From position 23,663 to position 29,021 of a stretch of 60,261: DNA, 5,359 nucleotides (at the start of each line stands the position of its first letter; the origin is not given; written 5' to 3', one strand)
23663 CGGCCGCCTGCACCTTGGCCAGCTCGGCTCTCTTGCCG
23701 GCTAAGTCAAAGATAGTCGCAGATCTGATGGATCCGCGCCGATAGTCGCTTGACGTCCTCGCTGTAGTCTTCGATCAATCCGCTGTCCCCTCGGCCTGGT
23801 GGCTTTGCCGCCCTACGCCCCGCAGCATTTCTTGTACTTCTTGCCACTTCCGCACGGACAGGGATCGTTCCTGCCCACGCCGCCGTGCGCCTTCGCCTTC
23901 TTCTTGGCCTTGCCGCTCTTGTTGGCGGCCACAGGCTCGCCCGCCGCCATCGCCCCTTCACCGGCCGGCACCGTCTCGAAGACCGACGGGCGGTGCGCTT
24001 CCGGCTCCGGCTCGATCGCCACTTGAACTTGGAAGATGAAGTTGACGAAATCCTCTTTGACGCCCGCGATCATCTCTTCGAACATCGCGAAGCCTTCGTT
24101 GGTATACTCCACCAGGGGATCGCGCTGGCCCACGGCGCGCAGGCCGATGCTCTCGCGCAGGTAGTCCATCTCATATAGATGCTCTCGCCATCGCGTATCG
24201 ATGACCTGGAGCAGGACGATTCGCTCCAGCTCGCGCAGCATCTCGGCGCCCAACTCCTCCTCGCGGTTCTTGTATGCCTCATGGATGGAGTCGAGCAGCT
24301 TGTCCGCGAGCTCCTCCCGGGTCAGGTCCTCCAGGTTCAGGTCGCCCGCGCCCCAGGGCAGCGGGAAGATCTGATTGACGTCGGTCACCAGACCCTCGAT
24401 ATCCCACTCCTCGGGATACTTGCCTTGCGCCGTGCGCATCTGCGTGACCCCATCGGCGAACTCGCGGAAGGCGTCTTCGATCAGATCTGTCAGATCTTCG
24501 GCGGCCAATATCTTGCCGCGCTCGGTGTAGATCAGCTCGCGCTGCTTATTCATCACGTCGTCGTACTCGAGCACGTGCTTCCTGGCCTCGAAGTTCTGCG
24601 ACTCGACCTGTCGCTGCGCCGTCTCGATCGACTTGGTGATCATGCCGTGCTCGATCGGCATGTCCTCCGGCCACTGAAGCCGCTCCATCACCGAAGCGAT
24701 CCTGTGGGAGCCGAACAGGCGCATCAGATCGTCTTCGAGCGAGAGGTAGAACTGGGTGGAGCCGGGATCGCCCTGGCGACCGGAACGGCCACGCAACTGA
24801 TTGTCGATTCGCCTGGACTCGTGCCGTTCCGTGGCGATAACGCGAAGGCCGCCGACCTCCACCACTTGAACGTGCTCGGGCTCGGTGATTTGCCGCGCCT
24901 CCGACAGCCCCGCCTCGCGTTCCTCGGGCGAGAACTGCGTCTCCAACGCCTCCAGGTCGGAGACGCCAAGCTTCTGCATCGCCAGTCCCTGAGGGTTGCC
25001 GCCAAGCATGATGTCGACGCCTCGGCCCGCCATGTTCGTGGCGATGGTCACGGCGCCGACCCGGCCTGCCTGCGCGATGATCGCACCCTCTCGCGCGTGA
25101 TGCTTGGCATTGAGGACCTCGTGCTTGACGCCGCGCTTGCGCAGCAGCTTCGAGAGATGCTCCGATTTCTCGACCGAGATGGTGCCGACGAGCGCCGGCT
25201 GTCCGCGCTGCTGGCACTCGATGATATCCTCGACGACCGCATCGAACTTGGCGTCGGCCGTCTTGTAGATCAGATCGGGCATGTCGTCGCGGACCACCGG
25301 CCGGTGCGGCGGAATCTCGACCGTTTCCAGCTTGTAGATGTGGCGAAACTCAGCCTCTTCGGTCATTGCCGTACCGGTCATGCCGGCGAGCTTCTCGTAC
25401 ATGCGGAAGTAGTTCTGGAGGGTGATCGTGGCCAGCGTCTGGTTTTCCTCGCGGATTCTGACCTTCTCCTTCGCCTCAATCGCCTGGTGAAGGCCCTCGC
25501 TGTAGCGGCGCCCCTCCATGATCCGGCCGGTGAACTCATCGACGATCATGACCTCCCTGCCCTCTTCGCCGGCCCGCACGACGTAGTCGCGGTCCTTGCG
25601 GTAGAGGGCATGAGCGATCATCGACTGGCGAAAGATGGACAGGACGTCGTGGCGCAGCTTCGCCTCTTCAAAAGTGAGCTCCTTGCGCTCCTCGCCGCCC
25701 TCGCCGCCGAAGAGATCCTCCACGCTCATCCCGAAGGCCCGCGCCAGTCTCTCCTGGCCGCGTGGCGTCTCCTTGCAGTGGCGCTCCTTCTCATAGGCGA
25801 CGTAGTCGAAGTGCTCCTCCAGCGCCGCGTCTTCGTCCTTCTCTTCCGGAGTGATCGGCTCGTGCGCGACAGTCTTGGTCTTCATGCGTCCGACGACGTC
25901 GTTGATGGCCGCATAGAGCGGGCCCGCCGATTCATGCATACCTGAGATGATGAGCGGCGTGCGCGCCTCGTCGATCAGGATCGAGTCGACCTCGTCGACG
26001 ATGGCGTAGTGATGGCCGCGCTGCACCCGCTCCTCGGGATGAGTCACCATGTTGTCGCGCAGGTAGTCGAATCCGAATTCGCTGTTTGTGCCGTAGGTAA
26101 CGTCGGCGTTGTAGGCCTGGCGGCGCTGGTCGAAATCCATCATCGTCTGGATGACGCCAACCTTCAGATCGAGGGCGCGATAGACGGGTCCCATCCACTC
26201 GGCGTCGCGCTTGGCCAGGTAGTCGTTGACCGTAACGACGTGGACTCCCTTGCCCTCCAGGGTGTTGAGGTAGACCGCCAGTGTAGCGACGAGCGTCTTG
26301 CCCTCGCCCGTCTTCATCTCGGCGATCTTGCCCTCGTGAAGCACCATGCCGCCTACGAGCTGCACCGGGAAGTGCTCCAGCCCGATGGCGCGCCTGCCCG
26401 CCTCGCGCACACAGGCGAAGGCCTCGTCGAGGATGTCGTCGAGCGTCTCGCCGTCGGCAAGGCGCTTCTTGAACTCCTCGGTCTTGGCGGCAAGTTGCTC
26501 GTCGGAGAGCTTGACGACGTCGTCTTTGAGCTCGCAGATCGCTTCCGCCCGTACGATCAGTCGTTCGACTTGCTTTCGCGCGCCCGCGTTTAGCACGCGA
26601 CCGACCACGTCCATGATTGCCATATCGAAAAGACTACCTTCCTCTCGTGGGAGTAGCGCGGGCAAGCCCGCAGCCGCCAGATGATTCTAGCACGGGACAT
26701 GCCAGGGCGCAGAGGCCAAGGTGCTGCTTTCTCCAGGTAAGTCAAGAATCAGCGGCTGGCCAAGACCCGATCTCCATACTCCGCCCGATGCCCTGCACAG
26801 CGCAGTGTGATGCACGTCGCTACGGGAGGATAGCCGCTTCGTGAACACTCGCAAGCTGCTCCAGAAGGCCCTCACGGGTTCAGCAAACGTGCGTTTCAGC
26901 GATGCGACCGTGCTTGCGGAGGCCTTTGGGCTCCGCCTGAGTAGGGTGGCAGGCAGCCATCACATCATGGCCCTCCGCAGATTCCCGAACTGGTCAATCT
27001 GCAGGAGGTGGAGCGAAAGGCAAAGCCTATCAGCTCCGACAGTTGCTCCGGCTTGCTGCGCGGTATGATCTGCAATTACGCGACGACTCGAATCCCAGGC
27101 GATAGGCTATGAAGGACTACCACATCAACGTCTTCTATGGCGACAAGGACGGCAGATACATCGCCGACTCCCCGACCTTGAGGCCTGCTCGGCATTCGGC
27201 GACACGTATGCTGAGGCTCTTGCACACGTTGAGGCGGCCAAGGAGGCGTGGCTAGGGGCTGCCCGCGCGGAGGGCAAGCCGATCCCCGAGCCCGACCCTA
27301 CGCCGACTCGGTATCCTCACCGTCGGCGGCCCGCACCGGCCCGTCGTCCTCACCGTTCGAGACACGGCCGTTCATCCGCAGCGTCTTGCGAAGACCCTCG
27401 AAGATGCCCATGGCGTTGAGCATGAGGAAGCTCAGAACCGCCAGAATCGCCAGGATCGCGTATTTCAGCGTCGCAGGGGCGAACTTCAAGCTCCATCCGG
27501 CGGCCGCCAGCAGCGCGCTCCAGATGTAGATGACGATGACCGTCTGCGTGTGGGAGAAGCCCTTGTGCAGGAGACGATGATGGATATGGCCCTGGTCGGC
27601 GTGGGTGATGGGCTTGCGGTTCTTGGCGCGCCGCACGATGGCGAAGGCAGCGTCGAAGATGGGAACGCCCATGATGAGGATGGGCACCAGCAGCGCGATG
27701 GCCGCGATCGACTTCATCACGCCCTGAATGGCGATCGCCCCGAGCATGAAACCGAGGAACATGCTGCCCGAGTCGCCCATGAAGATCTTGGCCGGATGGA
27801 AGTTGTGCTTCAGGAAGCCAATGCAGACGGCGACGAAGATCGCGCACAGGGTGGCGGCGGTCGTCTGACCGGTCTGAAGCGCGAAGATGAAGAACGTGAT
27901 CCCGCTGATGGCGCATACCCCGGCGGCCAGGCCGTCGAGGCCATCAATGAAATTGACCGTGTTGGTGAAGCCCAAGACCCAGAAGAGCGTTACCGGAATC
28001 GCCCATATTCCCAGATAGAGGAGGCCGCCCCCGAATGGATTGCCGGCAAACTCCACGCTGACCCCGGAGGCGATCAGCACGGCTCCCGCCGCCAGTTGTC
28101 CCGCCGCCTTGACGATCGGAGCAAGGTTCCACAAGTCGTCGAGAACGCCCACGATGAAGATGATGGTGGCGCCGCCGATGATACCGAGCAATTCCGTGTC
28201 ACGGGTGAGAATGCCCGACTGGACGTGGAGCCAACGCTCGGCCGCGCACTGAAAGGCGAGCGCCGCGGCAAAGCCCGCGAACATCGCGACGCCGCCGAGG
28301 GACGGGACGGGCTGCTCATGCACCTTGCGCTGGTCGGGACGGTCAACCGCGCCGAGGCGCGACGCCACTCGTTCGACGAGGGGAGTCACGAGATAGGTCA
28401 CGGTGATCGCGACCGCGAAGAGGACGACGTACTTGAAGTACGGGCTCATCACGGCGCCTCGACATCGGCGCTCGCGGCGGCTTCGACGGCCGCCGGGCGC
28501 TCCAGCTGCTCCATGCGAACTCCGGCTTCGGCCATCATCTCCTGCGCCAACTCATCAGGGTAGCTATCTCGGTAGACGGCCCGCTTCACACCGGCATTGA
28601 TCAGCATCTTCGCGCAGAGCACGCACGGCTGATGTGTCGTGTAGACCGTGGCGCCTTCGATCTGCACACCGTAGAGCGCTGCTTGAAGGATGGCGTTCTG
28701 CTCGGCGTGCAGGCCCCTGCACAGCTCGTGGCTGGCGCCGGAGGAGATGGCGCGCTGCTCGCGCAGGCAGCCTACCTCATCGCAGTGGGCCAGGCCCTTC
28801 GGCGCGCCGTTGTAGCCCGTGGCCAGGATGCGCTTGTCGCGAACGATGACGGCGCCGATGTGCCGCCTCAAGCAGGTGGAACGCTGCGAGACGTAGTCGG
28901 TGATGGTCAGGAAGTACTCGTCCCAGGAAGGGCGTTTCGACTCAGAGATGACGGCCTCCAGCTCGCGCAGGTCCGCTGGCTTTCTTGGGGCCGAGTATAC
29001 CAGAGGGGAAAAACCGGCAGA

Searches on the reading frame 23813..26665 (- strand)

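Call 12: search_protein_families(library=pfam, proteins=[window:23813-26665:-], max_evalue=0.001)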
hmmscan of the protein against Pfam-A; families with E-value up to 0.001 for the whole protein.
window:23813-26665:- (950 aa): 6 families
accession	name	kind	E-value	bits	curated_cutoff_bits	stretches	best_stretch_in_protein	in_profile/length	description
PF07517.20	SecA_DEAD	-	1.8e-125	418.4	24.6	1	25-441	5-290/290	SecA DEAD-like domain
PF21090.3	P-loop_SecA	-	1.3e-89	299.7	27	1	456-668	1-205/205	SecA P-loop domain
PF07516.18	SecA_SW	-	3.5e-72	243.1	26.7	1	670-881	1-200/200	SecA Wing and Scaffold domain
PF01043.26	SecA_PP_bind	-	1.6e-24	87.1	23.5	1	274-397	20-110/110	SecA preprotein cross-linking domain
PF02810.21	SEC-C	-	2.7e-10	40.4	20.4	1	932-949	1-18/19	SEC-C motif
PF00270.35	DEAD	-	6.8e-05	23.1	26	1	114-232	18-132/167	DEAD/DEAH box helicase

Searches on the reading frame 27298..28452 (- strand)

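Call 12: search_protein_families(library=pfam, proteins=[window:27298-28452:-], max_evalue=0.001)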
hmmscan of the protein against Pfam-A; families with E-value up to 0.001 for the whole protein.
window:27298-28452:- (384 aa): 1 family
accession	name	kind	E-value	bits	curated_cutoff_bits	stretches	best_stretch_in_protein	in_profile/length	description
PF00953.26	Glycos_transf_4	-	3.3e-43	147.9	27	1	89-244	2-159/160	Glycosyl transferase family 4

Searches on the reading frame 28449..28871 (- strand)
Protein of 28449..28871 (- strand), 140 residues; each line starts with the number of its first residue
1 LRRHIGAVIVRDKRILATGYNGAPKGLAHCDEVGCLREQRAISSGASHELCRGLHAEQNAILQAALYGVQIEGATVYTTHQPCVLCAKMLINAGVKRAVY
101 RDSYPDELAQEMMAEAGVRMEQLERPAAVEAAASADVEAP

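Call 12: search_protein_families(library=pfam, proteins=[window:28449-28871:-], max_evalue=0.001)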
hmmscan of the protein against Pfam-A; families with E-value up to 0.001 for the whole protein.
window:28449-28871:- (140 aa): 3 families
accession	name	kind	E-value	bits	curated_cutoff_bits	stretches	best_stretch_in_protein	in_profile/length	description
PF00383.29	dCMP_cyt_deam_1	-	7.5e-21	74.4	25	1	3-100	24-100/102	Cytidine and deoxycytidylate deaminase zinc-binding region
PF14437.12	MafB19-deam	-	3.4e-16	59.8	27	1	3-107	23-106/142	MafB19-like deaminase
PF14439.12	Bd3614-deam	-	7.2e-07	29.6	38.5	1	53-109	34-97/113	Bd3614-like deaminase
